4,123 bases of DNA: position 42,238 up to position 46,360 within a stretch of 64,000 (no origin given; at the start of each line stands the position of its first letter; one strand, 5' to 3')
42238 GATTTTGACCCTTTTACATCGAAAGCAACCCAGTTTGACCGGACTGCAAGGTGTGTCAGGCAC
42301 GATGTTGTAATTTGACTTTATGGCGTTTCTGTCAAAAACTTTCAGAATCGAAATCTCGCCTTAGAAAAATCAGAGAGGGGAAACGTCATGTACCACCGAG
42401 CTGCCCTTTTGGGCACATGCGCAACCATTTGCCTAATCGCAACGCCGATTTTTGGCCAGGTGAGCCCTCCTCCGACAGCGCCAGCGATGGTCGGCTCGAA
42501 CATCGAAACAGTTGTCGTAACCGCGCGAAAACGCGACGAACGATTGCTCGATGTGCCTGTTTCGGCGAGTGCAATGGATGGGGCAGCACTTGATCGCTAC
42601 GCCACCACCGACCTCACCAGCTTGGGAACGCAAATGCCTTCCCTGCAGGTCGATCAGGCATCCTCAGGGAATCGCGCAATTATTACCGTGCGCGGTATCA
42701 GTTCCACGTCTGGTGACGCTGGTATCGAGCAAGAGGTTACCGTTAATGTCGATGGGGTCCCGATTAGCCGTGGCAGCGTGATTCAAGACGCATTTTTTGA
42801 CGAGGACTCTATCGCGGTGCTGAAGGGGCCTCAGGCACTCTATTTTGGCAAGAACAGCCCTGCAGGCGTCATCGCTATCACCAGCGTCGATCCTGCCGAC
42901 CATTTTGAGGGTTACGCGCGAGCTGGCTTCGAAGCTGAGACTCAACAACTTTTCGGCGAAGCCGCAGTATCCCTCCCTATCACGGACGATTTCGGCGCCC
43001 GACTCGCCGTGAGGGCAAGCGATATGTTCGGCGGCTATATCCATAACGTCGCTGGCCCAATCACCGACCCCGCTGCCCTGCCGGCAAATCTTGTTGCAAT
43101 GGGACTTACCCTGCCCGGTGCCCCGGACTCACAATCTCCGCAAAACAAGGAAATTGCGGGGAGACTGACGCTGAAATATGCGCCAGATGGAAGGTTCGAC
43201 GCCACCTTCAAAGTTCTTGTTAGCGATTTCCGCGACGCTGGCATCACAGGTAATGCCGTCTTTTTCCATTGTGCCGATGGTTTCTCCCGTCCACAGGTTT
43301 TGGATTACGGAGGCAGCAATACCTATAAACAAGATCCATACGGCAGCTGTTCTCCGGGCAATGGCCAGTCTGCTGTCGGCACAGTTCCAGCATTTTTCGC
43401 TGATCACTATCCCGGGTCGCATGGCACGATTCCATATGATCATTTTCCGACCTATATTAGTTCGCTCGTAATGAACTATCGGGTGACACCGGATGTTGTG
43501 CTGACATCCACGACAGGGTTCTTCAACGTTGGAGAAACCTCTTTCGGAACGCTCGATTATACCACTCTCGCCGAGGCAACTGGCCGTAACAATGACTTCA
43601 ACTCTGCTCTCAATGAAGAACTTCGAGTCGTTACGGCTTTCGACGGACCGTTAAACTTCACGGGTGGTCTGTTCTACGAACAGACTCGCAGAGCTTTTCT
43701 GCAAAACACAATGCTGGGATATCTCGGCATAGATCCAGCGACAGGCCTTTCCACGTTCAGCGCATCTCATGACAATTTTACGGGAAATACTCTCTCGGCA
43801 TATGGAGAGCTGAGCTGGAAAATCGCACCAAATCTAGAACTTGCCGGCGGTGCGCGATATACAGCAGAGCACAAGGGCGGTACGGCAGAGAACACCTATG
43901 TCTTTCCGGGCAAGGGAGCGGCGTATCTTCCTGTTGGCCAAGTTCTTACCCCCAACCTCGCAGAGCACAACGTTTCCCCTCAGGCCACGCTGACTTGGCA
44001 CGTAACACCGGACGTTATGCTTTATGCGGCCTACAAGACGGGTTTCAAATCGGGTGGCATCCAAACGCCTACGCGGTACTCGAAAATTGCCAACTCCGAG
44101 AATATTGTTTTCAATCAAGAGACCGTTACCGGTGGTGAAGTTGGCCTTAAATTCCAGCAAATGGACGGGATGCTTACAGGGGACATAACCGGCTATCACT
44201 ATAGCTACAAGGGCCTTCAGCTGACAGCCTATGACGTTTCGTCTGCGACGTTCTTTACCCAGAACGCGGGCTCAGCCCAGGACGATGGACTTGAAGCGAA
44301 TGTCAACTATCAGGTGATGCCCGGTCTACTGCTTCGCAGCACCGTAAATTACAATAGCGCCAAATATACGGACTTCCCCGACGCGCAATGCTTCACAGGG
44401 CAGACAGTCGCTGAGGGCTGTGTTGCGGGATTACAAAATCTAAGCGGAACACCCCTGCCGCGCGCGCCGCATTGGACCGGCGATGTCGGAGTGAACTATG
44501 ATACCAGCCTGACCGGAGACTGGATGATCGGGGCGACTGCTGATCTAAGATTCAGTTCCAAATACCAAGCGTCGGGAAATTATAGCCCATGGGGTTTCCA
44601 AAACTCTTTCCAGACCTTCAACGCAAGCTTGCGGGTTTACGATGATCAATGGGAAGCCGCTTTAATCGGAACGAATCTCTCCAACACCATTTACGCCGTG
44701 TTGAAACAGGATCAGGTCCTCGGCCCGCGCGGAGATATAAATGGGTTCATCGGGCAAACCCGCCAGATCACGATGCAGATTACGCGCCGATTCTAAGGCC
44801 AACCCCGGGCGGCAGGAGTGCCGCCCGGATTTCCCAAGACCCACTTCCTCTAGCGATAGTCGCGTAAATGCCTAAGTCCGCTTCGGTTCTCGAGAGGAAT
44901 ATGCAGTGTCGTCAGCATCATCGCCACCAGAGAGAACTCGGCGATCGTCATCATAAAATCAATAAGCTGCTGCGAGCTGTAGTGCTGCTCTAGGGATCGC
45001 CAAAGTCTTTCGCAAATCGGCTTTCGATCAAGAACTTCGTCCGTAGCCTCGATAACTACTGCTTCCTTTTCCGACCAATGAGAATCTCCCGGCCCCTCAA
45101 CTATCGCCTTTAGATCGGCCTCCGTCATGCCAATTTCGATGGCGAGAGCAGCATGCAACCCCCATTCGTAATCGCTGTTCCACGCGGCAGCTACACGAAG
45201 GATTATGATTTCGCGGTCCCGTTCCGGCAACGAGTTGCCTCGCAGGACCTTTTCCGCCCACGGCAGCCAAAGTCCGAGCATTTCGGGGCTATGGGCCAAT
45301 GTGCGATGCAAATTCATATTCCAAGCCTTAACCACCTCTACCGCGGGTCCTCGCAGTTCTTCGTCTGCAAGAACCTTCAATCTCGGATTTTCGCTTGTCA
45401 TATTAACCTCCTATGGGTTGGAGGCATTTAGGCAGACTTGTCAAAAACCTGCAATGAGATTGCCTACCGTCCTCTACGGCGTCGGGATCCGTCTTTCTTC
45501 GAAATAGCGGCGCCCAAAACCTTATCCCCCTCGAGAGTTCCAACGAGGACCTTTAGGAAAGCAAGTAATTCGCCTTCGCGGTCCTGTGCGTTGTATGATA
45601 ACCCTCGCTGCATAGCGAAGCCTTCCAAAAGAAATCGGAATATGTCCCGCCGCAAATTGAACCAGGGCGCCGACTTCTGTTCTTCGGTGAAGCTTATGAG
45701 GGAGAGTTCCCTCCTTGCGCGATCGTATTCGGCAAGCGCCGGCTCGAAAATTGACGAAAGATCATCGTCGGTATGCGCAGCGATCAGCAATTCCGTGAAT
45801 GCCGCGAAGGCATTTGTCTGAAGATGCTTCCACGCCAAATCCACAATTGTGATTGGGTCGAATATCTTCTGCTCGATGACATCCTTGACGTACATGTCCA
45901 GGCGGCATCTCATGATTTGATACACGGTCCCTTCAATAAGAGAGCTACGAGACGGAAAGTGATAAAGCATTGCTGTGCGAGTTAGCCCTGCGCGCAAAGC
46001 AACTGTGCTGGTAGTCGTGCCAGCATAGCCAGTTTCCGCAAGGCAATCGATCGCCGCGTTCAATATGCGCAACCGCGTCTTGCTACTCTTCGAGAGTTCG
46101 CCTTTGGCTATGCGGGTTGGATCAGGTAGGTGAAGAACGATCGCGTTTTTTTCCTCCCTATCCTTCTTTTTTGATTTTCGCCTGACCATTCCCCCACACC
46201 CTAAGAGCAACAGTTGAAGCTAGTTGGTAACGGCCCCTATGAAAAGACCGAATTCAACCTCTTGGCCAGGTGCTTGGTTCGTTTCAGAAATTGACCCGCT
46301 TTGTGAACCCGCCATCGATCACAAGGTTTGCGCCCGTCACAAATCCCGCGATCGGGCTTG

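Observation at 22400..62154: Three stacked TonB-receptor-anchored oxidative utilization cassettes, each with a private regulator and operator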

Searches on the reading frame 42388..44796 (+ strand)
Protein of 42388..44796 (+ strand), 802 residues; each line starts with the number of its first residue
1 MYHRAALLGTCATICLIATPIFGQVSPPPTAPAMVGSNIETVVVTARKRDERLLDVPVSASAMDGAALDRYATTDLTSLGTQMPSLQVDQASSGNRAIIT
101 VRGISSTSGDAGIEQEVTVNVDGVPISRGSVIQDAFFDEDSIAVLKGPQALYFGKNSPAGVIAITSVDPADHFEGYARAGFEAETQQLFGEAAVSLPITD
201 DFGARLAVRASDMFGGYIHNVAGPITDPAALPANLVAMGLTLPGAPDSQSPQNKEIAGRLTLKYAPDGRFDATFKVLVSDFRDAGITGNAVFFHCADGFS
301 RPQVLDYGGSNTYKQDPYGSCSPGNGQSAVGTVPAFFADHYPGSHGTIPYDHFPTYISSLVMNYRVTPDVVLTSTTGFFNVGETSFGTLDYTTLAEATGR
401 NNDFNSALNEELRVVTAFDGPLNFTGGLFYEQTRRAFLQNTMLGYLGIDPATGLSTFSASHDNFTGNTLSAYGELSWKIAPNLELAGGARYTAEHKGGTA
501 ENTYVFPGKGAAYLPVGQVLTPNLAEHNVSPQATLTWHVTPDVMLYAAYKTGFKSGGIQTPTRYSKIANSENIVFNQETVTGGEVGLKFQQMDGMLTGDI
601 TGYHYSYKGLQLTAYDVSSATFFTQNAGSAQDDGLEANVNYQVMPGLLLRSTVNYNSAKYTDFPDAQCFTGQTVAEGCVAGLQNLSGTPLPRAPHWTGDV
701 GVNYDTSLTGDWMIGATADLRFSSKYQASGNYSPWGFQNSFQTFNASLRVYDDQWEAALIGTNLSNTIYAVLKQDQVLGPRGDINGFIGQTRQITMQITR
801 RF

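Call 8: search_protein_families(library=pfam, proteins=[window:42388-44796:+], max_evalue=0.00001)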
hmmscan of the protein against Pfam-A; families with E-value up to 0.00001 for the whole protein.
window:42388-44796:+ (802 aa): 2 families
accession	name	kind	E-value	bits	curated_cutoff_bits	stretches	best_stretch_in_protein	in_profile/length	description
PF00593.30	TonB_dep_Rec_b-barrel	-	5.7e-33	115.9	27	1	348-764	54-436/436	TonB dependent receptor-like, beta-barrel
PF07715.20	Plug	-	1.9e-12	48.1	23.9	1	53-161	2-107/107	TonB-dependent Receptor Plug Domain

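Call 27: find_homologous_proteins(query=window:42388-44796:+, max_evalue=1e-60)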
Query window:42388-44796:+ (802 aa): 527 proteins with E <= 1e-60 among 8000 candidates; the best 120 are listed.
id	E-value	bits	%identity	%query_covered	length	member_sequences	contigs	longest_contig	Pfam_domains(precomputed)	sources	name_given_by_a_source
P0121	0.0e+0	1750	100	96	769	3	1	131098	PF07715.21,PF00593.31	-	-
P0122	0.0e+0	1444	78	100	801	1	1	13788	PF07715.21,PF00593.31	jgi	jgi:outer membrane receptor protein involved in Fe transport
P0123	4.4e-296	1003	57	100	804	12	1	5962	PF07715.21,PF00593.31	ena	-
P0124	1.5e-294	997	57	100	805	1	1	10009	PF07715.21,PF00593.31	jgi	jgi:outer membrane receptor protein involved in Fe transport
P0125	3.7e-292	990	56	100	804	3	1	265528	PF07715.21,PF00593.31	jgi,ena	-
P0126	2.9e-290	983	56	100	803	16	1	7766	PF07715.21,PF00593.31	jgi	-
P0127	5.9e-259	880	52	100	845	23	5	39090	PF07715.21,PF00593.31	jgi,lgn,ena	-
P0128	3.1e-251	854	51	95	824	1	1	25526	PF07715.21,PF00593.31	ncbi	-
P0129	3.8e-251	854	51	99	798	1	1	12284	PF07715.21,PF00593.31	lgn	-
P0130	2.9e-250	851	50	99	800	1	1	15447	PF07715.21,PF00593.31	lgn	-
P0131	1.6e-248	845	53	95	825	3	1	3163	PF07715.21,PF00593.31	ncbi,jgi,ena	jgi:outer membrane receptor protein involved in Fe transport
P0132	2.6e-248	845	50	100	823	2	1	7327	PF07715.21,PF00593.31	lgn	-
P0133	7.3e-248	843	51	100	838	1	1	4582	PF07715.21,PF00593.31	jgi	jgi:iron complex outermembrane receptor protein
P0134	3.2e-247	841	51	96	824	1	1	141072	PF07715.21,PF00593.31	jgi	jgi:iron complex outermembrane receptor protein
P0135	4.4e-247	841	50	95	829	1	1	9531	PF07715.21,PF00593.31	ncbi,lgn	-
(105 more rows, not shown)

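Call 29: find_encoding_contigs(protein=P0122, flank=10000, max_places=3)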
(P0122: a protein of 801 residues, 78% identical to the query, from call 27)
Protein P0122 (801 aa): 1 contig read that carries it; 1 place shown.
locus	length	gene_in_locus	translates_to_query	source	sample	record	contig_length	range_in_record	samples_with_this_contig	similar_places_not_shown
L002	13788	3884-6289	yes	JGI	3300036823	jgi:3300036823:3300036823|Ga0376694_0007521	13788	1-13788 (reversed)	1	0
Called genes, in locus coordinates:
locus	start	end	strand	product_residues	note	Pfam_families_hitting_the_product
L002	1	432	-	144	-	?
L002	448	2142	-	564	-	PF00501:AMP-binding, PF13193:AMP-binding_C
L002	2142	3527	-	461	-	PF00355:Rieske, PF00848:Ring_hydroxyl_A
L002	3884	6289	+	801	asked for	PF07715:Plug, PF00593:TonB_dep_Rec_b-barrel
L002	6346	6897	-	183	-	PF02627:CMD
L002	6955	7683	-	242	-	PF00440:TetR_N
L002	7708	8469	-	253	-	PF00106:adh_short, PF01370:Epimerase (faint), PF08659:KR (weak), PF13561:adh_short_C2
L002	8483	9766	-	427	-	PF07690:MFS_1, PF03137:OATP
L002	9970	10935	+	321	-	PF00676:E1_dh, PF02775:TPP_enzyme_C (weak)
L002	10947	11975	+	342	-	PF02779:Transket_pyr, PF02780:Transketolase_C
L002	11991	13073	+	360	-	PF00364:Biotin_lipoyl, PF25997:BSH_YhbJ (weak), PF00561:Abhydrolase_1, PF00975:Thioesterase (weak), PF12146:Hydrolase_4, PF12697:Abhydrolase_6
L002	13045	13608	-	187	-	PF02627:CMD (weak)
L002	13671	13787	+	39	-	?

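Call 30: find_encoding_contigs(protein=P0125, flank=10000, max_places=3)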
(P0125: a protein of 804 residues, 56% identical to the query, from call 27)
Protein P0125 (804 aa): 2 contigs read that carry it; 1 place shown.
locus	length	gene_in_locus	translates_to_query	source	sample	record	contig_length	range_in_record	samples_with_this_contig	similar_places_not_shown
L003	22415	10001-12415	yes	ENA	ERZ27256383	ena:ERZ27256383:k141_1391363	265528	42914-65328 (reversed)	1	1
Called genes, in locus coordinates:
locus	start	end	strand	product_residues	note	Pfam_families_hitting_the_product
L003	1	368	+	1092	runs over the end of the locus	PF07660:STN, PF07715:Plug, PF00593:TonB_dep_Rec_b-barrel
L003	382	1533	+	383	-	-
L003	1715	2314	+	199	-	PF04542:Sigma70_r2 (weak), PF08281:Sigma70_r4_2, PF04545:Sigma70_r4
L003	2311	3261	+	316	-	PF16220:DUF4880 (weak), PF04773:FecR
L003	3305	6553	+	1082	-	PF07715:Plug, PF00593:TonB_dep_Rec_b-barrel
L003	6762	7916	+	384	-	-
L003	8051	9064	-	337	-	PF16884:ADH_N_2, PF00107:ADH_zinc_N, PF13602:ADH_zinc_N_2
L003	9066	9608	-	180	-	PF02627:CMD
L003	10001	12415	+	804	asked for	PF07715:Plug, PF00593:TonB_dep_Rec_b-barrel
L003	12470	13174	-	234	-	PF00440:TetR_N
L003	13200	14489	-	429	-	PF00067:p450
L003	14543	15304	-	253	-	PF06283:ThuA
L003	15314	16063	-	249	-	PF00106:adh_short, PF13561:adh_short_C2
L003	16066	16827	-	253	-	PF00106:adh_short, PF08659:KR (weak), PF13561:adh_short_C2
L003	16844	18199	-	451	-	PF07690:MFS_1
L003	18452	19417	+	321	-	PF00676:E1_dh, PF02775:TPP_enzyme_C (weak)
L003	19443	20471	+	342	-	PF02779:Transket_pyr, PF02780:Transketolase_C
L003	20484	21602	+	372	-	PF00364:Biotin_lipoyl, PF00561:Abhydrolase_1, PF12146:Hydrolase_4, PF12697:Abhydrolase_6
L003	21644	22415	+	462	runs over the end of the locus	PF00355:Rieske, PF00848:Ring_hydroxyl_A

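Call 83: search_dna_similar(query=window:42388-44796:+, collection=plasmids, mode=protein, max_rows=8, max_evalue=1e-50)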
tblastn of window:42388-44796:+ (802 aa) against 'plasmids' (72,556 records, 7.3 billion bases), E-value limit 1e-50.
Records with a match: 22; places in all: 33; records where one place covers at least 80% of the query: 20.
Best place of each record, by identity: <60% 22.
By first word of the organism name: Sphingobium 7; Novosphingobium 6; Sphingopyxis 3; Sphingomonas 2; Croceicoccus 2; Caulobacter 1; Rhizorhabdus 1.
By predicted mobility (MOB-suite, as given by PLSDB): non-mobilizable 11; conjugative 8; mobilizable 3.
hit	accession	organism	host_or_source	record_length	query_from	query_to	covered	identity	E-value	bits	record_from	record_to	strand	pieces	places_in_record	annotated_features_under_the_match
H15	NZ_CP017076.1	Novosphingobium resinovorum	single cell,soil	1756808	42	802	95%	39.9%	6e-160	523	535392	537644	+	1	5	none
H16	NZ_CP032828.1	Sphingomonas paeninsulae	whole organism,soil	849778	1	802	100%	37.2%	9e-153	501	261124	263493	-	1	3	TonB-dependent receptor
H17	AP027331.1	Sphingobium sp. TomTYG65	-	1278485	3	769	96%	35.3%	2e-120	407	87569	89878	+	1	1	TonB-dependent receptor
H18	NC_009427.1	Novosphingobium aromaticivorans DSM 12444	-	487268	36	802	96%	35.2%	3e-117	398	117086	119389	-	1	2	TonB-dependent receptor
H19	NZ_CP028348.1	Novosphingobium sp. THN1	cell culture,surface water of Lake Taihu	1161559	4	802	100%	33.6%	2e-112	384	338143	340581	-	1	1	record has no annotation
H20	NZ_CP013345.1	Sphingopyxis macrogoltabida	whole organism,activated sludge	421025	3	802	100%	33.2%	9e-95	332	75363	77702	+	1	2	TonB-dependent receptor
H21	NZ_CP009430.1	Sphingopyxis macrogoltabida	soil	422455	3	802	100%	33.2%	9e-95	332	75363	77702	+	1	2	TonB-dependent receptor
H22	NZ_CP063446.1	Novosphingobium sp. ES2-1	mixed culture,activated sludge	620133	4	802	100%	33.2%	3e-113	386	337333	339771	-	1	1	TonB-dependent receptor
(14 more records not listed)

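Call 84: get_annotated_region(hit=H16, flank=11000)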
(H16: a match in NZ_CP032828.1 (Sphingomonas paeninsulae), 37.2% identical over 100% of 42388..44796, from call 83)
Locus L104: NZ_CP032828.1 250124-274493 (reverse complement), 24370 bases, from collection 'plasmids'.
description: Sphingomonas paeninsulae strain YZ-8 plasmid unnamed1, complete sequence
organism: Sphingomonas paeninsulae (NCBI taxid 2319844)
taxonomy: Bacteria; Pseudomonadota; Alphaproteobacteria; Sphingomonadales; Sphingomonadaceae; Sphingomonas; Sphingomonas paeninsulae
host: -; source: whole organism,soil; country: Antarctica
typing (MOB-suite, as given by PLSDB): non-mobilizable
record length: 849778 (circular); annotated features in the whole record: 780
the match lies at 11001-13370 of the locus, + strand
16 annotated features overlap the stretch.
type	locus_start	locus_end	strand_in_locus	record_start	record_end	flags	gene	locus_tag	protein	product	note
CDS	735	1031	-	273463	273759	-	-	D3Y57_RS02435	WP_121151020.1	antibiotic biosynthesis monooxygenase family protein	-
CDS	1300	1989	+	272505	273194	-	-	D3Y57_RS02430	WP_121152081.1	SDR family NAD(P)-dependent oxidoreductase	-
CDS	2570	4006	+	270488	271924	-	-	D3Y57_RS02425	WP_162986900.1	NAD(P)/FAD-dependent oxidoreductase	-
CDS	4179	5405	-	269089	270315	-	-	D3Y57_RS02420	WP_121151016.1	MFS transporter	GO:0055085 - transmembrane transport [Evidence IEA]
CDS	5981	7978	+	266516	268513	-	-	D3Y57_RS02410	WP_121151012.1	TonB-dependent receptor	-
CDS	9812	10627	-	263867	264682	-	-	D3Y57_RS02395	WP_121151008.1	GntR family transcriptional regulator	GO:0006355 - regulation of DNA-templated transcription [Evidence IEA]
CDS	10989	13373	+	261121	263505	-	-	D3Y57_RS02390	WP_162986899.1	TonB-dependent receptor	GO:0015891 - siderophore transport [Evidence IEA]; GO:0055085 - transmembrane transport [Evidence IEA]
CDS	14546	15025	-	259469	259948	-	-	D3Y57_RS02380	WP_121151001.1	nuclear transport factor 2 family protein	-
CDS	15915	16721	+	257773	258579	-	-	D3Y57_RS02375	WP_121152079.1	enoyl-CoA hydratase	-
CDS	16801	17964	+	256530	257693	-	-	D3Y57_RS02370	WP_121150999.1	acyl-CoA dehydrogenase family protein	-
CDS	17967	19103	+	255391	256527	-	-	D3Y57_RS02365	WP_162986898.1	acyl-CoA dehydrogenase family protein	-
CDS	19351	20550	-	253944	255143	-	-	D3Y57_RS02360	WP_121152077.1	CaiB/BaiF CoA-transferase family protein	-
CDS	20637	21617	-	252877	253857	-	-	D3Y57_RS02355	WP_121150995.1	isocitrate lyase/PEP mutase family protein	-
CDS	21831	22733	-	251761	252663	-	-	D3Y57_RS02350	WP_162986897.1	SMP-30/gluconolactonase/LRE family protein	-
CDS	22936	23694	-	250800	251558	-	-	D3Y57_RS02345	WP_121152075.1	glucose 1-dehydrogenase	-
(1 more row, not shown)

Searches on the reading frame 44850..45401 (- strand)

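Call 8: search_protein_families(library=pfam, proteins=[window:44850-45401:-], max_evalue=0.00001)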
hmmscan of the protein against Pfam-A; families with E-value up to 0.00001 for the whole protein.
window:44850-45401:- (183 aa): 1 family
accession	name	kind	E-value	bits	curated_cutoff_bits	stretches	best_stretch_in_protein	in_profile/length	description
PF02627.25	CMD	-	6.3e-11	42.6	23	1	39-121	1-83/84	Carboxymuconolactone decarboxylase family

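Call 39: search_protein_families(library=ncbifam, proteins=[window:44850-45401:-], max_evalue=0.00001)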
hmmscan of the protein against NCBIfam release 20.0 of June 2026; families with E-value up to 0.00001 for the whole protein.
window:44850-45401:- (183 aa): 1 family
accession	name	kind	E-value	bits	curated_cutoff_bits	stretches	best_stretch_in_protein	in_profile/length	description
NF053654.1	GroundWater_YciW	equivalog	4.8e-06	26.4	310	1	62-157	64-160/179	YciW-related (seleno)protein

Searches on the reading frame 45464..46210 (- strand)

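Call 8: search_protein_families(library=pfam, proteins=[window:45464-46210:-], max_evalue=0.00001)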
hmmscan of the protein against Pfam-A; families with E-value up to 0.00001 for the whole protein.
window:45464-46210:- (248 aa): 1 family
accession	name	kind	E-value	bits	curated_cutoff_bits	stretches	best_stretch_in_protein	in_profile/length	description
PF00440.29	TetR_N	-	3.9e-11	43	24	1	49-93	1-45/47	Bacterial regulatory proteins, tetR family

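Call 40: search_protein_families(library=ncbifam, proteins=[window:45464-46210:-], max_evalue=0.00001)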
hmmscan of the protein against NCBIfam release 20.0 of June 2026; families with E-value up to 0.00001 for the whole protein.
window:45464-46210:- (248 aa): 7 families
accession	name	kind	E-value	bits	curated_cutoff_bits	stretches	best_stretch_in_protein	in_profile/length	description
NF041196.1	ScbR_bind_reg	equivalog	1.7e-10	41.4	150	1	42-124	4-85/191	ScbR family autoregulator-binding transcription factor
NF051852.1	efflux_TF_MtrR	exception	1.1e-07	31.9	280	1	42-115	8-80/205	multidrug efflux system transcriptional repressor MtrR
NF007949.0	PRK10668.1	equivalog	1.1e-07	31.5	271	1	41-105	8-71/216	multidrug efflux transporter transcriptional repressor AcrR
NF011584.0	PRK15008.1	equivalog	1.8e-07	31.2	230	1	42-103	15-77/212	HTH-type transcriptional regulator RutR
NF007430.0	PRK09975.1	equivalog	6.9e-07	28.6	274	1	40-100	7-67/220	acrEF/envCD operon transcriptional regulator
TIGR03613.1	RutR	equivalog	1e-06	28.8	368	1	44-104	8-68/202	pyrimidine utilization regulatory protein R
TIGR03384.1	betaine_BetI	equivalog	2.5e-06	27.3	201.3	1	45-102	9-66/189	choline-binding transcriptional repressor BetI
